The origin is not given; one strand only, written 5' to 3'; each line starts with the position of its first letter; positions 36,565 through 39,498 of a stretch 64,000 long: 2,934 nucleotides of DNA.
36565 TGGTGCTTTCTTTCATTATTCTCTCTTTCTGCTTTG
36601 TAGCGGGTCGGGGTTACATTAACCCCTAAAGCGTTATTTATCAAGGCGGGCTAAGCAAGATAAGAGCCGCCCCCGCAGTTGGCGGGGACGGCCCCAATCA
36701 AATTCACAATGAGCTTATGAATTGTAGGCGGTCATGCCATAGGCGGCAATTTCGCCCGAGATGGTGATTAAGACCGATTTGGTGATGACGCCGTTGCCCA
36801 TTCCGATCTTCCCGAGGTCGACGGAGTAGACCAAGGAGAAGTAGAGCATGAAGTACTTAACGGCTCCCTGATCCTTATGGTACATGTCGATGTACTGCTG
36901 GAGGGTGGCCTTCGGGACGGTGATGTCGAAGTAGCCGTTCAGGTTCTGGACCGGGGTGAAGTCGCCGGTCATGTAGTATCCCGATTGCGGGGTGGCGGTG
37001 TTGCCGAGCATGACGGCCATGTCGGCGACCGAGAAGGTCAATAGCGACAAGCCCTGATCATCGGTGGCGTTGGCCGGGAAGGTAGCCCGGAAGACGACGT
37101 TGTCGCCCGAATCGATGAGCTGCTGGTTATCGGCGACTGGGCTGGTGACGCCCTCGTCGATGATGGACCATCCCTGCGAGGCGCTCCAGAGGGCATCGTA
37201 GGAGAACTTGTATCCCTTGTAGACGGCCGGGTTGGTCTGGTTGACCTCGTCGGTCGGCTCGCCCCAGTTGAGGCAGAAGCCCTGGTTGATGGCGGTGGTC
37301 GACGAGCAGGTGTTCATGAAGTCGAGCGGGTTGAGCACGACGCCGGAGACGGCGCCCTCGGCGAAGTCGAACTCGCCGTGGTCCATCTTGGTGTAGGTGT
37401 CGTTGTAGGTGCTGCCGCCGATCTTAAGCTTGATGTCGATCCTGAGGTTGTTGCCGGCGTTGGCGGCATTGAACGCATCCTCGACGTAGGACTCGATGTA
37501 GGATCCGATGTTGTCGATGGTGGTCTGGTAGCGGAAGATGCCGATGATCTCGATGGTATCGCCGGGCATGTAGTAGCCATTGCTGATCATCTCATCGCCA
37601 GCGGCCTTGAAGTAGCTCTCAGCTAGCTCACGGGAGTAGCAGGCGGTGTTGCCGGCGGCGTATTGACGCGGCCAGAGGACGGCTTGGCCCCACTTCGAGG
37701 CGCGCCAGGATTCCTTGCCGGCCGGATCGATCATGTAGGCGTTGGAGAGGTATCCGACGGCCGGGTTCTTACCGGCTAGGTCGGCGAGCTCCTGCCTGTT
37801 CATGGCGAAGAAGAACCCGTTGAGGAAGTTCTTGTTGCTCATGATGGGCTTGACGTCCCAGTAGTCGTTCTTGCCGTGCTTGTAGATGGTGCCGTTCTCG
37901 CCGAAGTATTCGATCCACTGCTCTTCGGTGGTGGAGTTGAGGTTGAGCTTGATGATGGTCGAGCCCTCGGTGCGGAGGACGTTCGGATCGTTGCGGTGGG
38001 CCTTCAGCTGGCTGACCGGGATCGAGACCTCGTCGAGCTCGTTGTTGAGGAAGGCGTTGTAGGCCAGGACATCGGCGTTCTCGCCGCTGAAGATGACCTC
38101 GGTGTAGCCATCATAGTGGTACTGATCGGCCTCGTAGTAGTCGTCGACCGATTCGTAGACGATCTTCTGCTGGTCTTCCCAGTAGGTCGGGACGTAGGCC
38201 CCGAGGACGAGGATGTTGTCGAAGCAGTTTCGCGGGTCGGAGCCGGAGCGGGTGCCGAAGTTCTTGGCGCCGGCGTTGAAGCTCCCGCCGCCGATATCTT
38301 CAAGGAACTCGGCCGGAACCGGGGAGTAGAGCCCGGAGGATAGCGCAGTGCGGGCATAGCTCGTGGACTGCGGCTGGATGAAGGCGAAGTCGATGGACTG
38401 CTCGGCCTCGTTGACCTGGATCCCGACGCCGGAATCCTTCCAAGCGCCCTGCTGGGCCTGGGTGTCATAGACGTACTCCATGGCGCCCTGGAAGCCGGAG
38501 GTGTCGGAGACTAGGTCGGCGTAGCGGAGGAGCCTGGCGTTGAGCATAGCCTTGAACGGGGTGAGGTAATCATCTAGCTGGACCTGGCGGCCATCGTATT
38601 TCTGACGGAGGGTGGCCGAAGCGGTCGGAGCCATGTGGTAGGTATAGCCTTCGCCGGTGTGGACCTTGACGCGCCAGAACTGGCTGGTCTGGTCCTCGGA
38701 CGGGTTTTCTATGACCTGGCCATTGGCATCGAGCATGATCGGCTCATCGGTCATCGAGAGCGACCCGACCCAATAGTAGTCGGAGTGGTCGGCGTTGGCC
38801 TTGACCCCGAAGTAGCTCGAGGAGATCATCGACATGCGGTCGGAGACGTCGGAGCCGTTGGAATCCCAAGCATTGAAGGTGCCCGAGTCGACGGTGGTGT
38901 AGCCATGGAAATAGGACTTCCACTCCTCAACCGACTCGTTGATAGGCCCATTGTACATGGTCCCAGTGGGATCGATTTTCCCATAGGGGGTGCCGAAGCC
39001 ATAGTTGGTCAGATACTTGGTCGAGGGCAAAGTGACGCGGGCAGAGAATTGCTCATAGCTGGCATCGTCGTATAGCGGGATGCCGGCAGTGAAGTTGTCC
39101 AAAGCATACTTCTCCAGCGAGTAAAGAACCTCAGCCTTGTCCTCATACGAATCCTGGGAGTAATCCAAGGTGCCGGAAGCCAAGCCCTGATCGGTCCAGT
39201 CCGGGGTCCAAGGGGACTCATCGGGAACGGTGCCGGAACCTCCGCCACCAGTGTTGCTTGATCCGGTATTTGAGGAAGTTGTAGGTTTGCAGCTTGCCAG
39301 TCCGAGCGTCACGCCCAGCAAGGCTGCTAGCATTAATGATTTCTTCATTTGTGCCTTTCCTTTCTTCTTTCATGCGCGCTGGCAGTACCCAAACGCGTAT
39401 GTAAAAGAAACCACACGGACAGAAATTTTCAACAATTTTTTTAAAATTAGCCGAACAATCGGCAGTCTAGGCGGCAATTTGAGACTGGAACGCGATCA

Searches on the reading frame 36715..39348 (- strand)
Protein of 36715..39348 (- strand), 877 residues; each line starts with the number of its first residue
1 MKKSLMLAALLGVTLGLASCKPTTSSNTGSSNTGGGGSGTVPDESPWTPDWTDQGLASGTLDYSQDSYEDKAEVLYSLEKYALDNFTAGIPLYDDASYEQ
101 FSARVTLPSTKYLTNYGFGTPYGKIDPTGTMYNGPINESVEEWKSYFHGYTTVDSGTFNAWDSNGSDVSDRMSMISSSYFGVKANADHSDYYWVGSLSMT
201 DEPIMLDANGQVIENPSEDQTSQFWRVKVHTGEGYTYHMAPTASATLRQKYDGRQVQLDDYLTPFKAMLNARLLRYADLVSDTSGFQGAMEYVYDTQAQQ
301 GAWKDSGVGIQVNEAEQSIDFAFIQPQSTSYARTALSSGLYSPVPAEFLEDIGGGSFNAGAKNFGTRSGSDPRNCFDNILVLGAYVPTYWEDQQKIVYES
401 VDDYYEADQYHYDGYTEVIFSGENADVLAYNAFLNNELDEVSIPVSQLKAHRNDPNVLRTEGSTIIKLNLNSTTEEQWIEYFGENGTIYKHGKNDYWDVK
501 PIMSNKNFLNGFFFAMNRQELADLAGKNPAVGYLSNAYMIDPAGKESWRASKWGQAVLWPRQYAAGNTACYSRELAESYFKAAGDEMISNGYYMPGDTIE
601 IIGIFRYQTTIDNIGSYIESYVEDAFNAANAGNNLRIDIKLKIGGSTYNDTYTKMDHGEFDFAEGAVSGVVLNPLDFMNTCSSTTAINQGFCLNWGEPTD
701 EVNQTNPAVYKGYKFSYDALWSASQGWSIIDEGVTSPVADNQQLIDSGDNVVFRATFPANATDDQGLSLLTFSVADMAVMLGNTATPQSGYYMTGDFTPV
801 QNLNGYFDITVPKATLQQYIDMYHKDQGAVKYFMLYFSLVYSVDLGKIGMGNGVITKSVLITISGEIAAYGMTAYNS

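Call 51: search_protein_families(library=pfam, proteins=[window:36715-39348:-], max_evalue=0.00001)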
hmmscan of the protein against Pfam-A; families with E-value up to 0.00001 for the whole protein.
window:36715-39348:- (877 aa): 1 family
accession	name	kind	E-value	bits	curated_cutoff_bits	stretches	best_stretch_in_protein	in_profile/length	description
PF00496.27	SBP_bac_5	-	3.8e-12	46.4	32.4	1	316-688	73-367/368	Bacterial extracellular solute-binding proteins, family 5 Middle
